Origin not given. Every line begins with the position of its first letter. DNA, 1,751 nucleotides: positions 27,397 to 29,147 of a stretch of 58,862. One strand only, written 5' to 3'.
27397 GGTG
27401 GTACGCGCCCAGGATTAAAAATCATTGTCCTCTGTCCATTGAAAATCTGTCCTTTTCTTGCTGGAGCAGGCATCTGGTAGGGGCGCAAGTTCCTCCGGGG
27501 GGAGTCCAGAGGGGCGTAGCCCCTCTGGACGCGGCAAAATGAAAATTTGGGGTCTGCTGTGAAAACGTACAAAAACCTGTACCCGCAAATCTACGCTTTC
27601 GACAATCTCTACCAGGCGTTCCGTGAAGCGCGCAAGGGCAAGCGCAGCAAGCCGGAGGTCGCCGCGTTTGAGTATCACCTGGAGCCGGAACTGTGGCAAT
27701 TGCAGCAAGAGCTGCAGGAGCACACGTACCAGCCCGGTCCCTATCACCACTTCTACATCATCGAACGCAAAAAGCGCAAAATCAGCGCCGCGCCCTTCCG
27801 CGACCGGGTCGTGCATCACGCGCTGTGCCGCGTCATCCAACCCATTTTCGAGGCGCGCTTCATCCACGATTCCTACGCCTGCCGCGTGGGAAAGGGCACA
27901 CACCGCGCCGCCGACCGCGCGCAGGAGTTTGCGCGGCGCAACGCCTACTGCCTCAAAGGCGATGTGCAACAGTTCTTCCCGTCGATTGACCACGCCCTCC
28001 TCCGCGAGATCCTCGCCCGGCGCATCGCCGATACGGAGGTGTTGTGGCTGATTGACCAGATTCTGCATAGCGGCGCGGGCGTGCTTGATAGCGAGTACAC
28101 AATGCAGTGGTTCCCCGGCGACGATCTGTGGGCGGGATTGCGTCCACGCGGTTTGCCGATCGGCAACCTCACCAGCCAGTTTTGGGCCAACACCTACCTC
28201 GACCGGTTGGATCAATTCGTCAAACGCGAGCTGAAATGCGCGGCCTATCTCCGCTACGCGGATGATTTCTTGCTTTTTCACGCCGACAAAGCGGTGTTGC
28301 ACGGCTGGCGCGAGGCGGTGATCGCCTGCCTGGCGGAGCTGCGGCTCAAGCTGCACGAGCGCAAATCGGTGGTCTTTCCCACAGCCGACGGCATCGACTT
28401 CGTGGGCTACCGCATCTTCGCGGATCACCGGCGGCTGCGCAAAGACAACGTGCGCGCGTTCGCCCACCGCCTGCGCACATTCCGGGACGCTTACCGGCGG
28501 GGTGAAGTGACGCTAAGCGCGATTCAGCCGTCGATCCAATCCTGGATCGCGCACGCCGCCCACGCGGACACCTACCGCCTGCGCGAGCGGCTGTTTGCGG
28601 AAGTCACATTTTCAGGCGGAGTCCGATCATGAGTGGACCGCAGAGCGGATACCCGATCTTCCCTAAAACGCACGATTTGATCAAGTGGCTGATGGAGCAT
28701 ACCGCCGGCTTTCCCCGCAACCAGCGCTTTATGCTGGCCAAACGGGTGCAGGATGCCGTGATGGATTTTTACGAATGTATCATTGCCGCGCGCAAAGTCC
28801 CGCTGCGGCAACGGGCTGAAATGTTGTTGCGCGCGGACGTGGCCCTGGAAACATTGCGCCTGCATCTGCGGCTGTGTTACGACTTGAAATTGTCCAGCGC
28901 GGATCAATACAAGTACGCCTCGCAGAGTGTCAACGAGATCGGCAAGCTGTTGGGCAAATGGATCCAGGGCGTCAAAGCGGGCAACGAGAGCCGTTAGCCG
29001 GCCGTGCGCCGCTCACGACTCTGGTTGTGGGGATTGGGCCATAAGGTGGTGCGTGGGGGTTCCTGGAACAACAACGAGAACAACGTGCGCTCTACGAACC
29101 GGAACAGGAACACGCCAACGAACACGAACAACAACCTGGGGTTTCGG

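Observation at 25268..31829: Complete DGR whose single RT-Avd-TR cassette sits between, and diversifies, two Ser/Thr kinase paralogs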

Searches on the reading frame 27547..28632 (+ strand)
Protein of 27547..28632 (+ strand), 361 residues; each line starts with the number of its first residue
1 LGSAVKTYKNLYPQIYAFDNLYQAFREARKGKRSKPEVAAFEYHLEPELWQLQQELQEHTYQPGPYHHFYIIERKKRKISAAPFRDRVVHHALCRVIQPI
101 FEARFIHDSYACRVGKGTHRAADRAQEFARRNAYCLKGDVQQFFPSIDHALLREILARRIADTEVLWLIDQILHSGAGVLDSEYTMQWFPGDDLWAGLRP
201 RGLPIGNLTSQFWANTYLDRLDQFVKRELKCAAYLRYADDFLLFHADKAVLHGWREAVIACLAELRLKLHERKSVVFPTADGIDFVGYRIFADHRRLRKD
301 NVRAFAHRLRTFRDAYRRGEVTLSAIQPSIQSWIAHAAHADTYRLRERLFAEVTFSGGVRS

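Call 5: search_protein_families(library=pfam, proteins=[window:27547-28632:+])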
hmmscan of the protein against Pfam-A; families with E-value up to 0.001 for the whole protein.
window:27547-28632:+ (361 aa): 1 family
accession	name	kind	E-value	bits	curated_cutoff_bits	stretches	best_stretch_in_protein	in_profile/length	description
PF00078.32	RVT_1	-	8.6e-20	71.8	29.6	1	75-290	8-205/205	Reverse transcriptase (RNA-dependent DNA polymerase)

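Call 6: search_protein_families(library=ncbifam, proteins=[window:27547-28632:+])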
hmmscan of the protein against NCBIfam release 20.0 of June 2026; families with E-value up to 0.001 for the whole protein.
window:27547-28632:+ (361 aa): 5 families
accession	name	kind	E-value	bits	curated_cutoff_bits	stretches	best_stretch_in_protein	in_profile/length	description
TIGR04416.1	group_II_RT_mat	equivalog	2.2e-44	152.1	300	1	21-312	4-298/353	group II intron reverse transcriptase/maturase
NF038233.2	retron_St85_RT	exception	1e-15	57.8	235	1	63-310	22-254/289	retron St85 family RNA-directed DNA polymerase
NF041747.1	Drt3a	equivalog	1.4e-12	47.7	200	1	133-299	111-271/412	antiviral reverse transcriptase Drt3a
NF041746.1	Drt2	equivalog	6.9e-10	38.7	390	1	201-310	222-341/416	antiviral reverse transcriptase Drt2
NF041750.1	Drt5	equivalog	0.00073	18.6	550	0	204-276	180-250/484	antiviral reverse transcriptase Drt5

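Call 11: search_solved_structures(query=window:27547-28632:+, max_evalue=0.001, show_alignments=1)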
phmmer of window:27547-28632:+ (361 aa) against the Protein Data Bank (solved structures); distinct sequences matched with E-value up to 0.001: 11.
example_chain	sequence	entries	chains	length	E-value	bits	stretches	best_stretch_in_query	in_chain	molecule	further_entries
8ub7_A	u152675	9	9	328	3.2e-49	171.5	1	6-345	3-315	Reverse transcriptase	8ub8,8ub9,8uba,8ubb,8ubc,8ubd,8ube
6me0_C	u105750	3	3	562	2.2e-17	66.7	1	36-339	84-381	Maturase reverse transcriptase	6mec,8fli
6ar1_A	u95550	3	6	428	1e-16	64.5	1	14-294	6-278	GsI-IIC RT | Trt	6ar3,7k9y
5hhl_A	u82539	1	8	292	4.3e-16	62.5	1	9-295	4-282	Retron-type reverse transcriptase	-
7uim_D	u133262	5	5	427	5.1e-16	62.2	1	9-299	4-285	Group II intron reverse transcriptase/maturase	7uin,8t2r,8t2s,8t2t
5g2x_C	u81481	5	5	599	9e-16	61.4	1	11-227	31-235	GROUP II INTRON-ENCODED PROTEIN LTRA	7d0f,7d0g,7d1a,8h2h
5hhj_A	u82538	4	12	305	3.6e-15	59.4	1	10-293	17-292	Retron-type reverse transcriptase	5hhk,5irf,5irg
8bgj_A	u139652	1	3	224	1e-11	48.1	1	93-289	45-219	RNA-directed DNA polymerase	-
7kft_D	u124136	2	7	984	4e-09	39.6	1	55-295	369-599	Cas6-RT-Cas1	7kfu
9d5x_A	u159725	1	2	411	4e-05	26.4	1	10-273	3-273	Group II intron-like 4 reverse transcriptase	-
9d4s_A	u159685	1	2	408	4.7e-05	26.2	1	11-273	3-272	Group II intron-like 4 reverse transcriptase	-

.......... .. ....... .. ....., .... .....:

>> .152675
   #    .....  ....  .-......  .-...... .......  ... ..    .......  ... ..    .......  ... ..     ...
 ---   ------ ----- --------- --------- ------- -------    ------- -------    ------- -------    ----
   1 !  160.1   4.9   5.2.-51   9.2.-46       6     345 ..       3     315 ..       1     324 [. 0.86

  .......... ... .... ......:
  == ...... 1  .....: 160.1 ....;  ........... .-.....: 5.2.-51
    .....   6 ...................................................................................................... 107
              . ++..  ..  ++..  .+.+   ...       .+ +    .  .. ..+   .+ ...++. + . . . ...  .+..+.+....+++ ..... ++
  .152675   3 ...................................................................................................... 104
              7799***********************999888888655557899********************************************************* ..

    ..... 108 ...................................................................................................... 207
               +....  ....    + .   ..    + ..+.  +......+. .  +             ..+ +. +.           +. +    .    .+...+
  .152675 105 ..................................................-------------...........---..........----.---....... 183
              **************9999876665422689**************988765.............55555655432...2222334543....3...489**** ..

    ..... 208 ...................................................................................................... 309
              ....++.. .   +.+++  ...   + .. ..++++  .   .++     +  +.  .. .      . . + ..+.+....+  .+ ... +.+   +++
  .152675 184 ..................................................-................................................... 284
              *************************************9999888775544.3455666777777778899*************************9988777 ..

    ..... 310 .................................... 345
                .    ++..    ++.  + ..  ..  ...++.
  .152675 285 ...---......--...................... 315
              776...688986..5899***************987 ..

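Call 21: find_encoding_contigs(protein=window:27547-28632:+, flank=10000, max_places=10)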
Protein window:27547-28632:+ (361 aa): no gene with exactly this product is on record in the collection.

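Call 29: find_related_loci(query=window:27559-28629:+, collection=genome_contigs, flank=6000)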
Query window:27559-28629:+ (357 aa) in genome_contigs; peptide patterns used: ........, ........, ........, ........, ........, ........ (x = any residue, [..] = any of these).
228 stretches matched a pattern; 148 encode a relative of the query (tblastn E <= 1e-3); the best 80 are kept; 80 distinct loci.
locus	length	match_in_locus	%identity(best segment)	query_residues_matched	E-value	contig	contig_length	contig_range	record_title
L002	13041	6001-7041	64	1-347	9e-149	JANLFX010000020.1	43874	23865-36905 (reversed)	MAG: Anaerolineae bacterium isolate A05DMB24 NODE_20_length_43874_cov_9.580319, whole genome shotgun sequence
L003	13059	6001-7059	61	1-353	1e-142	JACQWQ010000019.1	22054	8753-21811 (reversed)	MAG: Chloroflexi bacterium isolate NC_groundwater_1493_Pr4_B-0.1um_56_6 SR1-18-B1_scaffold_102086, whole genome shotgun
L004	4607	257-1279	64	1-340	1e-144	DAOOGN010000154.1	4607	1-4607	MAG TPA_asm: Anaerolineae bacterium isolate AMR_MDS_4430 NODE_17689_length_4607_cov_35.732865, whole genome shotgun sequ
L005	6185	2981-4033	62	1-351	2e-140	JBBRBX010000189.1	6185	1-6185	MAG: Caldilineales bacterium isolate Co_metawrap_2370 Cmw_2370_k141_26541944_length_6185_cov_9.0000, whole genome shotgu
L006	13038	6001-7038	63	1-346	4e-140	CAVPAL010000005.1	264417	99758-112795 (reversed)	MAG: uncultured Chloroflexia bacterium isolate MFD09964.bin.1.113 genome assembly, contig: contig_16681, whole genome sh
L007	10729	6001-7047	62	1-349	1e-139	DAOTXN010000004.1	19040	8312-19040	MAG TPA_asm: Anaerolineae bacterium isolate H21_255 k133_2685117, whole genome shotgun sequence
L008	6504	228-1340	58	1-355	3e-138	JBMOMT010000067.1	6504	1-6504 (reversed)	MAG: Chloroflexota bacterium isolate Betzabe_MAG057 MAG057_67, whole genome shotgun sequence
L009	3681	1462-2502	61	1-346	1e-141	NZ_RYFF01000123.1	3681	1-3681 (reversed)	Candidatus Chloroploca sp. Khr17 NODE_434, whole genome shotgun sequence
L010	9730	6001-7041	61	1-346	3e-137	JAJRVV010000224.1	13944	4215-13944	MAG: Chloroflexota bacterium isolate Dive96_bin10.74 k141_4703424, whole genome shotgun sequence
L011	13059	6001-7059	60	1-349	2e-136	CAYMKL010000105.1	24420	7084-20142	MAG TPA_asm: uncultured Anaerolineae bacterium isolate SRP167671_co1_184 genome assembly, contig: NODE_2357_length_24420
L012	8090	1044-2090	63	1-348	2e-135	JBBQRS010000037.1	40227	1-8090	MAG: Anaerolineae bacterium isolate Co_metawrap_1702 Cmw_1702_k141_16021397_length_40227_cov_22.8178, whole genome shotg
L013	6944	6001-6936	67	1-312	4e-134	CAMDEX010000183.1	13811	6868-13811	MAG: Litorilinea aerophila isolate TH-08apr19-264 genome assembly, contig: TH-08apr19-C11631, whole genome shotgun seque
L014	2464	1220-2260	61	1-347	9e-141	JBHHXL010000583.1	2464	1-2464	MAG: Anaerolineae bacterium isolate D_1_bin.6 NODE_37541_length_2464_cov_17.397260, whole genome shotgun sequence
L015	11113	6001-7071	57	1-357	2e-133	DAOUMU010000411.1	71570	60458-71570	MAG TPA_asm: Anaerolineae bacterium isolate W92_265 k127_500105, whole genome shotgun sequence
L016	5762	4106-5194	59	1-348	1e-132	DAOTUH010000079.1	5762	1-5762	MAG TPA_asm: Anaerolineae bacterium isolate F17_49 k129_1019734, whole genome shotgun sequence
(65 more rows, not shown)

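Call 72: search_protein_families(library=padloc, proteins=[window:27559-28629:+], max_evalue=0.00001)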
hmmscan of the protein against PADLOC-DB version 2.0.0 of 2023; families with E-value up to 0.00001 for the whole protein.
window:27559-28629:+ (357 aa): 54 families (the best 25 are shown)
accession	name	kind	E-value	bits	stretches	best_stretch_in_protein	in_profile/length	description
PDLC01136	RT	-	5.4e-55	184.7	1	9-288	3-260/263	RT (reverse transcriptase)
PDLC02063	Cas1_IIIb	-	3e-36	123.1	1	34-298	35-275/617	-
PDLC03754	RT_UG17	-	6.4e-35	118.8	1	30-315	33-299/429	DRT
PDLC03764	RT_UG26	-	1e-24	85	1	31-314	27-300/398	DRT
PDLC03779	RT_UG4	-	1.1e-22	78.6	1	16-330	8-298/307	DRT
PDLC03756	RT_UG19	-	1.6e-19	68.4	1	123-247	141-249/562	DRT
PDLC03773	RT_UG34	-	3.9e-19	66.9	1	47-247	52-261/512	DRT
PDLC03759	RT_UG21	-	6.6e-19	66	1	125-273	138-265/503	DRT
PDLC03768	Drt3a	-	8.3e-18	63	1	8-293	37-273/411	DRT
PDLC03755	RT_UG18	-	1.9e-17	61.8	1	26-286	17-261/295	DRT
PDLC03766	Drt9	-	8e-17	59.2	1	48-270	74-276/488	DRT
PDLC03778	RT_UG39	-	4.7e-16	56.8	1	197-270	292-365/541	DRT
PDLC03688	HEase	-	1.8e-15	54.7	1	7-222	31-234/599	homing endonuclease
PDLC01607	RT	-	8.2e-15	53.4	1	81-286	9-161/161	"CAS-I,CAS-II,CAS-III,CAS-IV,CAS-V,CAS-VI; acquisition_associated"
PDLC03775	RT_UG36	-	1.5e-14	51.8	1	127-275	141-269/557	DRT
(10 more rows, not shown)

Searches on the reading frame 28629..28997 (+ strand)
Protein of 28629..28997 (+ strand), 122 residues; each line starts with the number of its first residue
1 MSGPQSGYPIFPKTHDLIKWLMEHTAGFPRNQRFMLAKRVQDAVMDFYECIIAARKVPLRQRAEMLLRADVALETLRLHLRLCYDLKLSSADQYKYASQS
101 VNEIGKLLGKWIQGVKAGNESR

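Call 5: search_protein_families(library=pfam, proteins=[window:28629-28997:+])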
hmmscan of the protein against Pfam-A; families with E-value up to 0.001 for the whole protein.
window:28629-28997:+ (122 aa): 2 families
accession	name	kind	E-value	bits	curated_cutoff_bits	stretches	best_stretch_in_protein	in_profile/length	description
PF22296.2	bAvd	-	5.8e-16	59.4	40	1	13-114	6-106/107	bAvd-like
PF05635.17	23S_rRNA_IVP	-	0.00048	20.8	33.8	0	12-109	7-105/106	23S rRNA-intervening sequence protein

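Call 6: search_protein_families(library=ncbifam, proteins=[window:28629-28997:+])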
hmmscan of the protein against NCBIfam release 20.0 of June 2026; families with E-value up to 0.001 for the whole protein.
window:28629-28997:+ (122 aa): 2 families
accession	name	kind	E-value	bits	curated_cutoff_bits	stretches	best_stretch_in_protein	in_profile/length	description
NF033474.1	DivGenRetAVD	equivalog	4.5e-28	97.6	80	1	9-113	2-104/104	diversity-generating retroelement protein Avd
TIGR02436.1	TIGR02436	subfamily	0.00058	20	24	0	13-113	4-106/109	four helix bundle protein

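Call 12: search_solved_structures(query=window:28629-28997:+, max_evalue=0.1)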
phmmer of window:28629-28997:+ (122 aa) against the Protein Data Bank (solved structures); distinct sequences matched with E-value up to 0.1: 0.

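Call 22: find_encoding_contigs(protein=window:28629-28997:+, flank=10000, max_places=10)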
Protein window:28629-28997:+ (122 aa): 1 contig read that carries it; 1 place shown.
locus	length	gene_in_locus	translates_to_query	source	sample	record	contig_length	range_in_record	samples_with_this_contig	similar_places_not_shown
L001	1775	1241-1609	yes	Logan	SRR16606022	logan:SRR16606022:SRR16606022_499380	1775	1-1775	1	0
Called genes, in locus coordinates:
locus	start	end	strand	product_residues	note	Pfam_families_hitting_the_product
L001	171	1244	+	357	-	PF00078:RVT_1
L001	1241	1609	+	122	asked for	PF22296:bAvd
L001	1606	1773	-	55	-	?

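Call 72: search_protein_families(library=padloc, proteins=[window:28629-28994:+], max_evalue=0.00001)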
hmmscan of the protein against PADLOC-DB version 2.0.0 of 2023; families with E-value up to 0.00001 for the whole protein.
window:28629-28994:+ (122 aa): 0 families
